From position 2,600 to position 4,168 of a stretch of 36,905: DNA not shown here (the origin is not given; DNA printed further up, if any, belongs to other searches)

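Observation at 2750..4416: Radical SAM/SPASM maturase with an aspartate/glycine/cysteine-rich precursor: a ranthipeptide (SCIFF)-like RiPP cassette in a CPR-like genome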

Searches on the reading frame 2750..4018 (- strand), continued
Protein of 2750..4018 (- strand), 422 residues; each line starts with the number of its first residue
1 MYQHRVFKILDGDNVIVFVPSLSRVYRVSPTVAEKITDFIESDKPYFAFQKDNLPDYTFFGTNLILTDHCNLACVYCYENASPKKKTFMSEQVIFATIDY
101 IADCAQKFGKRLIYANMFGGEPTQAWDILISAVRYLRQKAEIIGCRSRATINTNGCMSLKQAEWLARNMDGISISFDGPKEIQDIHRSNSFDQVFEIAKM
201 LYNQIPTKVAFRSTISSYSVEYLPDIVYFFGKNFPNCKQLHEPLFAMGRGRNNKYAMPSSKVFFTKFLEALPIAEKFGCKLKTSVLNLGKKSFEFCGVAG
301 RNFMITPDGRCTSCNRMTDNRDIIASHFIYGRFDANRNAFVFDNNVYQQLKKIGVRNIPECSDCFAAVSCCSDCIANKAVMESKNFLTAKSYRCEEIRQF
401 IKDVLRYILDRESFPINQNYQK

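Call 45: predict_structure(alignment_id=A2)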
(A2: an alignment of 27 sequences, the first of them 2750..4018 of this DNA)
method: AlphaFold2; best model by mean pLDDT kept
length: 422 residues; sequences in the alignment: 27
mean_pLDDT: 88.1   pTM: 0.87
mean pLDDT of the five models: 88.1, 87.3, 86.9, 86.9, 86.4
residues with pLDDT >= 90: 277; 70-90: 94; 50-70: 42; < 50: 9
segments of 3 or more residues with pLDDT < 50: 414-422
pLDDT, mean of each block of 10 residues (from residue 1): 92 94 93 96 78 83 93 73 77 98 96 93 95 99 98 96 98 97 93 98 97 94 98 97 72 76 96 96 80 62 92 84 84 96 93 83 85 77 85 90 93 42 26
secondary structure, 60 per line:
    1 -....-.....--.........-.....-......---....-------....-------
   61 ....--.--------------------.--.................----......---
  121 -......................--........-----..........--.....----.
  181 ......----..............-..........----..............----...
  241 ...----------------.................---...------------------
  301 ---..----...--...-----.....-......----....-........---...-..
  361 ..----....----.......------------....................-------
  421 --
elements in order: E2-5 E7-11 E14-19 E24-28 H30-35 E39-42 H50-53 E61-64 H91-107 E112-117 H122-143 E146-153 H159-168 E171-175 H180-186 H191-204 E209-215 H220-233 E238-243 H260-276 E280-282 E310-312 H323-327 E329-334 E339-342 H344-351 H359-362 H367-370 H375-381 H394-413

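Call 51: fold_search(model_id=the predicted structure, library=pdb)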
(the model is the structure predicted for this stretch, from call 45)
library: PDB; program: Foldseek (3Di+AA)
matches with E <= 10: 1504; with E <= 0.001: 86
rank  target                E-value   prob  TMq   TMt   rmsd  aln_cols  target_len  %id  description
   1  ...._A                3.5e-20  1.00  0.74  0.74   7.6       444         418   18  Structural Insights into Thioether Bond Formation in the Biosynthesis of Sactipeptides (released 2017-07-26)
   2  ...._B                1.1e-19  1.00  0.74  0.74   8.3       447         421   18  Structural Insights into Thioether Bond Formation in the Biosynthesis of Sactipeptides (released 2017-07-26)
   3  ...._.                2.1e-18  1.00  0.74  0.72   4.9       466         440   18  Structural Insights into Thioether Bond Formation in the Biosynthesis of Sactipeptides (released 2017-07-26)
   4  4k37_B                8.1e-14  1.00  0.64  0.73   4.6       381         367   18  Native anSMEcpe with bound AdoMet (released 2013-05-08)
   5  4k37_A                1.7e-13  1.00  0.65  0.74   4.6       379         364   19  Native anSMEcpe with bound AdoMet (released 2013-05-08)
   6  4k39_B                3.0e-13  1.00  0.64  0.75   4.5       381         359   18  Native anSMEcpe with bound AdoMet and Cp18Cys peptide (released 2013-05-08)
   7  4k36_B                3.0e-13  1.00  0.63  0.72   4.7       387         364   20  His6 tagged anSMEcpe with bound AdoMet (released 2013-05-08)
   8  4k38_A                4.9e-13  1.00  0.65  0.73   4.6       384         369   18  Native anSMEcpe with bound AdoMet and Kp18Cys peptide (released 2013-05-08)
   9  4k36_A                5.2e-13  1.00  0.65  0.71   4.6       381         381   19  His6 tagged anSMEcpe with bound AdoMet (released 2013-05-08)
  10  4k38_B                5.8e-13  1.00  0.65  0.74   4.5       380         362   19  Native anSMEcpe with bound AdoMet and Kp18Cys peptide (released 2013-05-08)
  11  4k39_A                1.2e-12  1.00  0.64  0.73   4.8       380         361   19  Native anSMEcpe with bound AdoMet and Cp18Cys peptide (released 2013-05-08)
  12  9gmc_A                1.4e-12  1.00  0.63  0.70   5.3       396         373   18  Crystal structure of the complex formed between the radical SAM protein ChlB and the R3A mutant of ChlA (released 2025-06-25)
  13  9gm3_C                2.1e-12  1.00  0.61  0.68   5.3       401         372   19  Crystal structure of the complex formed between the radical SAM protein ChlB and the leader region of its precursor su (released 2025-06-25)
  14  8vpo                  2.5e-12  1.00  0.64  0.61   6.4       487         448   15  X-Ray Crystal Structure of TigE from Paramaledivibacter caminithermalis (released 2024-02-07)
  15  9gm3_A                2.8e-12  1.00  0.61  0.68   4.9       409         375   19  Crystal structure of the complex formed between the radical SAM protein ChlB and the leader region of its precursor su (released 2025-06-25)
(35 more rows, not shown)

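Call 56: search_solved_structures(query=A2, max_evalue=1e-20, show_alignments=2)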
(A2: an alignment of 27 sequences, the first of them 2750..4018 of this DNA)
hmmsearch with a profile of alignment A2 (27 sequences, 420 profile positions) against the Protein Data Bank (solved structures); distinct sequences matched with E-value up to 1e-20: 3.
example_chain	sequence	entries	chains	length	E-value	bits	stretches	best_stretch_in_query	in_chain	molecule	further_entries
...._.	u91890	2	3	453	5.3e-33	117.6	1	52-190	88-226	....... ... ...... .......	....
4k37_A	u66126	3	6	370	3.6e-23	85.2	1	70-412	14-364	Anaerobic sulfatase-maturating enzyme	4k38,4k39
4k36_A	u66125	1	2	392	4.6e-23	84.9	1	70-412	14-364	Anaerobic sulfatase-maturating enzyme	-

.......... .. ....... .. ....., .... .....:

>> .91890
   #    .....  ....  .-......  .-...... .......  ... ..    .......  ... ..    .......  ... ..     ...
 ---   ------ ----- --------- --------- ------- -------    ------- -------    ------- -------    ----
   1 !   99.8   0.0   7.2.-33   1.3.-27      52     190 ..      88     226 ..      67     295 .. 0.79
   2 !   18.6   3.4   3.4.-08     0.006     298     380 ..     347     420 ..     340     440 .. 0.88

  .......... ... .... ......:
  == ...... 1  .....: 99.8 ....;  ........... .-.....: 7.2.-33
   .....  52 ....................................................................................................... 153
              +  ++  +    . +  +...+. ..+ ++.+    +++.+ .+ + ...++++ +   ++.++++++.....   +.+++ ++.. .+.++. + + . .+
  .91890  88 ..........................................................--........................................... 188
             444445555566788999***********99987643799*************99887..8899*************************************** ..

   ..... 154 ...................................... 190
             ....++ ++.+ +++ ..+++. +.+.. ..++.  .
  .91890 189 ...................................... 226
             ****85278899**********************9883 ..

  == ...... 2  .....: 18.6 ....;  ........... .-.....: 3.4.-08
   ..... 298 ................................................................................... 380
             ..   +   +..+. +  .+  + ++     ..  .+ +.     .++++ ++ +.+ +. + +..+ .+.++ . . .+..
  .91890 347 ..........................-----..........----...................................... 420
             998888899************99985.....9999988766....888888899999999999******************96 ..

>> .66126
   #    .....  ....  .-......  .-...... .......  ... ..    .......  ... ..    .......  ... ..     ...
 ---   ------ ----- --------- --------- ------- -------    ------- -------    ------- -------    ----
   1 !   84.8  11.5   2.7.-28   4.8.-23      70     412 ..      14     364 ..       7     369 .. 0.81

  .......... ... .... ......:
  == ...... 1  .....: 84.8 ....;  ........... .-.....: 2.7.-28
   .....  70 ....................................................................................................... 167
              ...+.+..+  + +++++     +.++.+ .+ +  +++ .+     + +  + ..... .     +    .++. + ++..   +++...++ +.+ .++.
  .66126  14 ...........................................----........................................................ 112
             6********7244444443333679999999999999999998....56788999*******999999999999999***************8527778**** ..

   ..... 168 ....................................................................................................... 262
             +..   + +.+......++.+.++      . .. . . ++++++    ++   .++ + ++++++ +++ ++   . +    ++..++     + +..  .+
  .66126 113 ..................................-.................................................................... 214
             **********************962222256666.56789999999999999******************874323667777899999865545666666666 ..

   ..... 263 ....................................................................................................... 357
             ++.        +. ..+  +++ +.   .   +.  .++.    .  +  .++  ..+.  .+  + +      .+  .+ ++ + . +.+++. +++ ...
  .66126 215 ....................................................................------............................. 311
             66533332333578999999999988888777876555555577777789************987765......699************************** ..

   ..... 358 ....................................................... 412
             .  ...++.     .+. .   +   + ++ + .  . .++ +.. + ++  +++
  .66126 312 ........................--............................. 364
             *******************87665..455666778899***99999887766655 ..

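Call 69: find_encoding_contigs(protein=P0017, flank=6000, max_places=1)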
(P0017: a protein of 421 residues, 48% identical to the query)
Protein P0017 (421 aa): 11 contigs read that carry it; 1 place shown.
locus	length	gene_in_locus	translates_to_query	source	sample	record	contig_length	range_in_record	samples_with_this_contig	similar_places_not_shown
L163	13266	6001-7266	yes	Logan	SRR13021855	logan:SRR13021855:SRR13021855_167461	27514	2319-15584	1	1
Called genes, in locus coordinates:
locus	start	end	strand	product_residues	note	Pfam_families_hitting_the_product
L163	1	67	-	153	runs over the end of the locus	-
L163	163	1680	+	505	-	-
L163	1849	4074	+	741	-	-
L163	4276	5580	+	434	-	PF15902:Sortilin-Vps10 (faint), PF02012:BNR (faint), PF18962:Por_Secre_tail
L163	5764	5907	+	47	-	-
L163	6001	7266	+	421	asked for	PF04055:Radical_SAM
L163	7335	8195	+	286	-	PF03572:Peptidase_S41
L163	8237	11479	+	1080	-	PF00041:fn3 (faint), PF18998:Flg_new_2, PF00404:Dockerin_1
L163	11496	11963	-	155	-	PF00156:Pribosyltran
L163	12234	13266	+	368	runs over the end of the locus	PF11104:PilM_2, PF14450:FtsA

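Call 70: find_encoding_contigs(protein=P0024, flank=6000, max_places=1)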
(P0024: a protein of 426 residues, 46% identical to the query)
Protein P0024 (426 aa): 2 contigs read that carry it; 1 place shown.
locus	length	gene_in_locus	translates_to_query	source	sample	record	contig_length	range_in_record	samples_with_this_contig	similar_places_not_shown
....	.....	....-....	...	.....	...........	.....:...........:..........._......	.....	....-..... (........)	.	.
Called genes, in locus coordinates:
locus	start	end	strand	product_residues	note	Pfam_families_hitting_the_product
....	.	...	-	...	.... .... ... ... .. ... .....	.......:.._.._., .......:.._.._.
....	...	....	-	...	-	-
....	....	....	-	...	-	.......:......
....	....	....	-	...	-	-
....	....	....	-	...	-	-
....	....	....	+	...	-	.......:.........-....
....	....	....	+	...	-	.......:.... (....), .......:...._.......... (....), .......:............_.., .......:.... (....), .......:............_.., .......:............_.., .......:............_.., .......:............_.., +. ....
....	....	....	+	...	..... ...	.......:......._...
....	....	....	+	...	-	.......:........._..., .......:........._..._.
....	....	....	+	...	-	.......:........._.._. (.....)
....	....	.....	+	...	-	-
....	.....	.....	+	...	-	-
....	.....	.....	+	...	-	-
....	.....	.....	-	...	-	-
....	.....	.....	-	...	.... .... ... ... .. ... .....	-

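Call 76: search_protein_families(library=ncbifam, alignment_id=A2, max_evalue=1e-10)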
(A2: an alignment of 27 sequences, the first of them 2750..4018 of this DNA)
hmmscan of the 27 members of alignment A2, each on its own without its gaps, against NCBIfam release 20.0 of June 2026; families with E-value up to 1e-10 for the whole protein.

A. member 1, window:2750-4018:- (422 aa): 20 families
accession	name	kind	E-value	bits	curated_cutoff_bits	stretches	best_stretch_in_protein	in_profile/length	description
NF047865.1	rSAM_PapB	equivalog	1.2e-25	90.4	340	1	63-382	6-324/330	PapB family radical SAM/SPASM ranthipeptide maturase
TIGR03974.1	rSAM_six_Cys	equivalog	1.7e-24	86.5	425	1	65-234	102-278/451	thioether cross-link-forming SCIFF peptide maturase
NF040492.1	not_ScfB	exception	8.3e-21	74.4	855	1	64-234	99-277/450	ScfB-related radical SAM/SPASM orphan maturase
TIGR04064.1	rSAM_nif11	equivalog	1.5e-20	73.3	518.7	1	62-209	80-232/459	nif11-like peptide radical SAM maturase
TIGR03906.1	quino_hemo_SAM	equivalog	4.8e-20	71.7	453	1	62-189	96-224/467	quinohemoprotein amine dehydrogenase maturation protein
NF038107.1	rSAM_NF038107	equivalog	1.3e-18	67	600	1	38-410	63-440/444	Cys-every-fifth radical SAM/SPASM peptide maturase CefB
TIGR03978.1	rSAM_paired_1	equivalog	2.4e-18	66.1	370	1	64-280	87-310/466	His-Xaa-Ser system radical SAM maturase HxsB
TIGR04068.1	rSAM_ocin_clost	equivalog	2.7e-15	56.2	500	1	64-210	88-244/462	Cys-rich peptide radical SAM maturase CcpM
TIGR04280.1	geopep_mat_rSAM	hypoth_equivalog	1.3e-14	54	400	1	60-205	84-234/428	geopeptide radical SAM maturase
NF041707.1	rSAM_YhhB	equivalog_domain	2.4e-14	53.1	445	1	67-232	9-183/369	cyclophane-forming radical SAM/SPASM peptide maturase YhhB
NF038170.1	lachnocin_rSAM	equivalog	3e-14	52.8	550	1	62-219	78-239/440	lachnocin radical SAM maturase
NF041298.1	rSAM_mat_DynA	equivalog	3.6e-13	49.2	450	1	67-400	8-345/356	dynobactin maturation radical SAM/SPASM protein DynA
TIGR04463.1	rSAM_vs_C_rich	equivalog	5.8e-13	48.4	525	1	64-221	86-247/438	TIGR04463 family radical SAM/SPASM RiPP maturase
TIGR04148.1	GG_samocin_CFB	equivalog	6.9e-13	48.6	300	1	66-218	23-191/411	radical SAM peptide maturase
NF045574.1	sacti_mat_StsB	exception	7.5e-13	48.1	625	1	65-399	101-419/466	StsB family radical SAM/SPASM domain sactipeptide maturase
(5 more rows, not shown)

B. families by the number of members that match (of 27 scanned): 45 families (the first 25 are shown)
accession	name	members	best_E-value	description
NF047865.1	rSAM_PapB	27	8.7e-40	PapB family radical SAM/SPASM ranthipeptide maturase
TIGR03974.1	rSAM_six_Cys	27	1.5e-35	thioether cross-link-forming SCIFF peptide maturase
TIGR04064.1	rSAM_nif11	27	1.2e-33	nif11-like peptide radical SAM maturase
NF040492.1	not_ScfB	27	3.8e-28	ScfB-related radical SAM/SPASM orphan maturase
NF038107.1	rSAM_NF038107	27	5.5e-28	Cys-every-fifth radical SAM/SPASM peptide maturase CefB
TIGR04068.1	rSAM_ocin_clost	27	4.9e-26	Cys-rich peptide radical SAM maturase CcpM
TIGR03906.1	quino_hemo_SAM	27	8.5e-26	quinohemoprotein amine dehydrogenase maturation protein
TIGR03978.1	rSAM_paired_1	27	1.4e-24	His-Xaa-Ser system radical SAM maturase HxsB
TIGR03942.1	sulfatase_rSAM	27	9.1e-21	anaerobic sulfatase maturase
TIGR04280.1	geopep_mat_rSAM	27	1.4e-20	geopeptide radical SAM maturase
NF038170.1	lachnocin_rSAM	27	2e-19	lachnocin radical SAM maturase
NF041298.1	rSAM_mat_DynA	26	5.2e-18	dynobactin maturation radical SAM/SPASM protein DynA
TIGR04463.1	rSAM_vs_C_rich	25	5.7e-19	TIGR04463 family radical SAM/SPASM RiPP maturase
TIGR04115.1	rSAM_Cxxx_rpt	20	7.5e-21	radical SAM peptide maturase, CXXX-repeat target family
TIGR04148.1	GG_samocin_CFB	19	2.2e-22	radical SAM peptide maturase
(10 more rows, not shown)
